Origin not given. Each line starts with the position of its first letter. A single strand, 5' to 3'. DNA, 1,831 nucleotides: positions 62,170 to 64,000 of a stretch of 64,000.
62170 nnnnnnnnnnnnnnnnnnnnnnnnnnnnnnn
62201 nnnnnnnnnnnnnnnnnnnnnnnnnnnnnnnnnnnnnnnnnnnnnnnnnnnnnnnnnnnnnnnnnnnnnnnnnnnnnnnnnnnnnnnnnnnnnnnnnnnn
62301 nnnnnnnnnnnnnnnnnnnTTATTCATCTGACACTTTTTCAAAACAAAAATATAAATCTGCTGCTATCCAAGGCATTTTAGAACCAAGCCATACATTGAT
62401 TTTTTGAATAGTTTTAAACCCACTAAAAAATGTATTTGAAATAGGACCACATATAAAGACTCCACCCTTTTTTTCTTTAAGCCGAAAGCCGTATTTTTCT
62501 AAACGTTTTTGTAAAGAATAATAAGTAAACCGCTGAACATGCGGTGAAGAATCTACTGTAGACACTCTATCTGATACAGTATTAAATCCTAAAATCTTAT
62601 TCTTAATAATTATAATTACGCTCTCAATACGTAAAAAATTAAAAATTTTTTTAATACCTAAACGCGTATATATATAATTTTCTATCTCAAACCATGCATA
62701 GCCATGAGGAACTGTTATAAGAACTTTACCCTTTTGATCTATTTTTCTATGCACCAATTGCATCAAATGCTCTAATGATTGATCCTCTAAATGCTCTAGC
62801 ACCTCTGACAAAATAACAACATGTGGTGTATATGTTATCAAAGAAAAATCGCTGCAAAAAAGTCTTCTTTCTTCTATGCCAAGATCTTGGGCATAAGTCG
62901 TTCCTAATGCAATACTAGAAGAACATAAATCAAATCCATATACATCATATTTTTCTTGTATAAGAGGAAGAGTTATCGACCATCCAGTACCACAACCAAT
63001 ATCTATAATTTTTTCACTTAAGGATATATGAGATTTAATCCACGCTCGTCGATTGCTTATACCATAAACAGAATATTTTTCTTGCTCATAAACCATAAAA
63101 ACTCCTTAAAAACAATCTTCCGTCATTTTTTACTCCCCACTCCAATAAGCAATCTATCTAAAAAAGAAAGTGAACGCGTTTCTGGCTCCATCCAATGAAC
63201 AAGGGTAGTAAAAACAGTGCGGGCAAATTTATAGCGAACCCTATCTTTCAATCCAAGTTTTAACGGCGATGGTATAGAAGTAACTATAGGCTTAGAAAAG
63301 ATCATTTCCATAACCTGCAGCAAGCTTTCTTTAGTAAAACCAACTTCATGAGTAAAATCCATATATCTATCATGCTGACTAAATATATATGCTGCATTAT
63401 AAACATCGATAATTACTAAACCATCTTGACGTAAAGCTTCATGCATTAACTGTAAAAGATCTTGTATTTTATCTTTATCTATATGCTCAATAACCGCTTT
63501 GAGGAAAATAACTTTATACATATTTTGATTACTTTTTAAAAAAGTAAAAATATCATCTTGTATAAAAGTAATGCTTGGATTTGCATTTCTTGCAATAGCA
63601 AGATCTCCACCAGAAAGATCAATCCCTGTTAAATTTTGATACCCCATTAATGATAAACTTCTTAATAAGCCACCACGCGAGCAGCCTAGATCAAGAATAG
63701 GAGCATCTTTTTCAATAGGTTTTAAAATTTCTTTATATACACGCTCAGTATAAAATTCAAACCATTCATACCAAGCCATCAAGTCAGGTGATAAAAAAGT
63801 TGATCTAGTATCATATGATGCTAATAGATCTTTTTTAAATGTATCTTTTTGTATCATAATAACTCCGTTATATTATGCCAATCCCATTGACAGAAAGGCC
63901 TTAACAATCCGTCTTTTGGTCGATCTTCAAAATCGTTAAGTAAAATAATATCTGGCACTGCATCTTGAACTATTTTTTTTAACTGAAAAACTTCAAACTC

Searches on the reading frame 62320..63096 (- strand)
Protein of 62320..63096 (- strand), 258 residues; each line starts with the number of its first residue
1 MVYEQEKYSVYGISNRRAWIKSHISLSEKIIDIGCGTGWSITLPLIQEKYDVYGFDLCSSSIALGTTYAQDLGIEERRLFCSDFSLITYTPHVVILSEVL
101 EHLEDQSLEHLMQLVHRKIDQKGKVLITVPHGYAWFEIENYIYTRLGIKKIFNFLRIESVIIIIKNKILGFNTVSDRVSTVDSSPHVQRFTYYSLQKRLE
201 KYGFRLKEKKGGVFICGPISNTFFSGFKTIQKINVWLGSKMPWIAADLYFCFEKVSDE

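Call 4: search_protein_families(library=pfam, proteins=[window:62320-63096:-], max_evalue=1)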
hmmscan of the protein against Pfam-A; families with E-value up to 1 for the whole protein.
window:62320-63096:- (258 aa): 12 families
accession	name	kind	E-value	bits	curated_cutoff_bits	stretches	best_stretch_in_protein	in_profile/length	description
PF13489.12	Methyltransf_23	-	8.4e-12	45.6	27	1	27-206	23-161/164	Methyltransferase domain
PF13649.12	Methyltransf_25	-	1.1e-07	32.9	27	1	30-123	1-97/97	Methyltransferase domain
PF13847.12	Methyltransf_31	-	8.8e-06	25.9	27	1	28-131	5-113/145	Methyltransferase domain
PF08241.18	Methyltransf_11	-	1.7e-05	25.8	21.2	1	31-127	1-95/95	Methyltransferase domain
PF02353.26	CMAS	-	0.00066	19.5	27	1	21-128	57-165/273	Mycolic acid cyclopropane synthetase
PF08242.18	Methyltransf_12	-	0.0039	18.3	30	1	31-107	1-82/98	Methyltransferase domain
PF10088.15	DUF2326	-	0.011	15.9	28.7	1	61-124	24-94/141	Uncharacterised protein conserved in bacteria (DUF2326)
PF07757.19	AdoMet_MTase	-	0.024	15.3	27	1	27-58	62-92/115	Predicted AdoMet-dependent methyltransferase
PF00891.24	Methyltransf_2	-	0.048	13.4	22.3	1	12-127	48-164/210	O-methyltransferase domain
PF03848.20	TehB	-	0.071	13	20.4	1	27-126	31-131/193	Tellurite resistance protein TehB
PF05175.20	MTS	-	0.13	12.4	23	1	26-83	31-89/170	Methyltransferase small domain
PF09243.16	Rsm22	-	0.26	11.1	23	1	30-130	38-140/275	Mitochondrial small ribosomal subunit Rsm22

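Call 52: search_protein_families(library=ncbifam, proteins=[window:62320-63096:-], max_evalue=0.001)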
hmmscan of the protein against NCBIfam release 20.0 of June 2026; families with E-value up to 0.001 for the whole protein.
window:62320-63096:- (258 aa): 5 families
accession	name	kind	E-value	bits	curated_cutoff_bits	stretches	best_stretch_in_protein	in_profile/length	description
TIGR01983.1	UbiG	equivalog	4.2e-09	36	102.95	1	27-128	50-152/228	bifunctional 2-polyprenyl-6-hydroxyphenol methylase/3-demethylubiquinol 3-O-methyltransferase UbiG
NF043040.1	corrin_prot_MT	hypoth_equivalog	4.4e-06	26.3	180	1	15-128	29-148/216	corrinoid protein-associated methyltransferase CpaM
TIGR02021.1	BchM-ChlM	equivalog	1.4e-05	24.6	158.9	1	19-139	47-165/218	magnesium protoporphyrin IX methyltransferase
NF045667.1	MTase_DVU1556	equivalog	0.00013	21.5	155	1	24-70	20-66/213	DVU_1556 family methyltransferase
NF000069.1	16S_rRNA_Rmt_E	exception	0.00028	20.3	525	1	17-82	106-171/273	RmtE family 16S rRNA (guanine(1405)-N(7))-methyltransferase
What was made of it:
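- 62320..63096 (-): SAM-dependent methyltransferase in the same operon. calls 4, 52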

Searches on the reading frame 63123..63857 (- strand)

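Call 4: search_protein_families(library=pfam, proteins=[window:63123-63857:-], max_evalue=1)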
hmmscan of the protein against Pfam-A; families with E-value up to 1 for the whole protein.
window:63123-63857:- (244 aa): 15 families
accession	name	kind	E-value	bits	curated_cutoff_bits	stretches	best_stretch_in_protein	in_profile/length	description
PF13649.12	Methyltransf_25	-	1.2e-13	52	27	1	54-146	1-97/97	Methyltransferase domain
PF13489.12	Methyltransf_23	-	3.6e-12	46.7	27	1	40-161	12-125/164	Methyltransferase domain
PF08241.18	Methyltransf_11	-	4e-10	40.6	21.2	1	55-150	1-95/95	Methyltransferase domain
PF13847.12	Methyltransf_31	-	1.7e-08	34.7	27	1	49-154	2-113/145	Methyltransferase domain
PF08242.18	Methyltransf_12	-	4.9e-07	30.8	30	1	55-147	1-97/98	Methyltransferase domain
PF01728.25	FtsJ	-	5.9e-05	23.5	24.1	1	48-110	19-82/181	FtsJ-like methyltransferase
PF01739.24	CheR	-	0.00064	19.6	27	1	85-150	109-173/195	CheR methyltransferase, SAM binding domain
PF02353.26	CMAS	-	0.0021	17.9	27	1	52-164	64-178/273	Mycolic acid cyclopropane synthetase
PF05401.17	NodS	-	0.011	16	24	1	51-150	44-144/201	Nodulation protein S (NodS)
PF07021.18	MetW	-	0.011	15.8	21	1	41-128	4-90/193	Methionine biosynthesis protein MetW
PF00891.24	Methyltransf_2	-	0.016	15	22.3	1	91-150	108-164/210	O-methyltransferase domain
PF03291.22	mRNA_G-N7_MeTrfase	-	0.033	13.7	26.6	1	50-84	61-95/315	mRNA (guanine-N(7))-methyltransferase domain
PF05891.18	Methyltransf_PK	-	0.035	14.1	27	1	109-156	118-165/218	AdoMet dependent proline di-methyltransferase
PF20280.3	CTD4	-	0.079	12.9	27.6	0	5-37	71-101/217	C-terminal domain 4 of the ABC-three component (ABC-3C) systems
PF18213.6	SUB1_ProdP9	-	0.29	11.4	25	1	98-147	20-69/80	SUB1 protease Prodomain ProdP9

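Call 52: search_protein_families(library=ncbifam, proteins=[window:63123-63857:-], max_evalue=0.001)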
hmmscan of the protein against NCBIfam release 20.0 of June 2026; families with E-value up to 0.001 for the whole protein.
window:63123-63857:- (244 aa): 15 families
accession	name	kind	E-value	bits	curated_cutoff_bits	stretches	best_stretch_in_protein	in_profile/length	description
TIGR01983.1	UbiG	equivalog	2.6e-09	36.7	102.95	1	50-154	49-155/228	bifunctional 2-polyprenyl-6-hydroxyphenol methylase/3-demethylubiquinol 3-O-methyltransferase UbiG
NF043040.1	corrin_prot_MT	hypoth_equivalog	5.3e-08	32.5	180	1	38-150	28-147/216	corrinoid protein-associated methyltransferase CpaM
NF045667.1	MTase_DVU1556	equivalog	1.2e-07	31.4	155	1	48-157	20-127/213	DVU_1556 family methyltransferase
TIGR03587.1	Pse_Me-ase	hypoth_equivalog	3e-07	30.7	112.05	1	41-155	34-146/204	pseudaminic acid biosynthesis-associated methylase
NF002463.0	PRK01683.1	equivalog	4.5e-07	29.7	297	1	34-150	13-128/258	trans-aconitate 2-methyltransferase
TIGR04345.1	ovoA_Cterm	equivalog_domain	1.3e-06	28.2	170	1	93-152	115-171/242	putative 4-mercaptohistidine N1-methyltransferase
TIGR02072.1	BioC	equivalog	3.8e-06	26.9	184.95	1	50-150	34-132/244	malonyl-ACP O-methyltransferase BioC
TIGR04074.1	bacter_Hen1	equivalog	2.1e-05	23.2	340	1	52-158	284-399/462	3' terminal RNA ribose 2'-O-methyltransferase Hen1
NF053839.1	CPFASynBruc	equivalog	8.2e-05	21.7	600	1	48-151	172-277/410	cyclopropane fatty acid synthase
NF041820.1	daptide_MTase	equivalog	8.7e-05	22.1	175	1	51-159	37-151/243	daptide-type RiPP biosynthesis methyltransferase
NF040703.1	cyclopro_CfaB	exception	0.00011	21.2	650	1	53-150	162-263/393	C17 cyclopropane fatty acid synthase CfaB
TIGR02081.1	metW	equivalog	0.00028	20.5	189.5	1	42-157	5-114/194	methionine biosynthesis protein MetW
NF008992.0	PRK12335.1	equivalog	0.00045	19.5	303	1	43-150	113-223/289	SAM-dependent methyltransferase TehB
NF004851.0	PRK06202.1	equivalog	0.00085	18.8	243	0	39-144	46-160/237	hypothetical protein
NF008686.0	PRK11705.1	equivalog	0.00091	18.4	400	0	49-158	166-273/383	cyclopropane fatty acyl phospholipid synthase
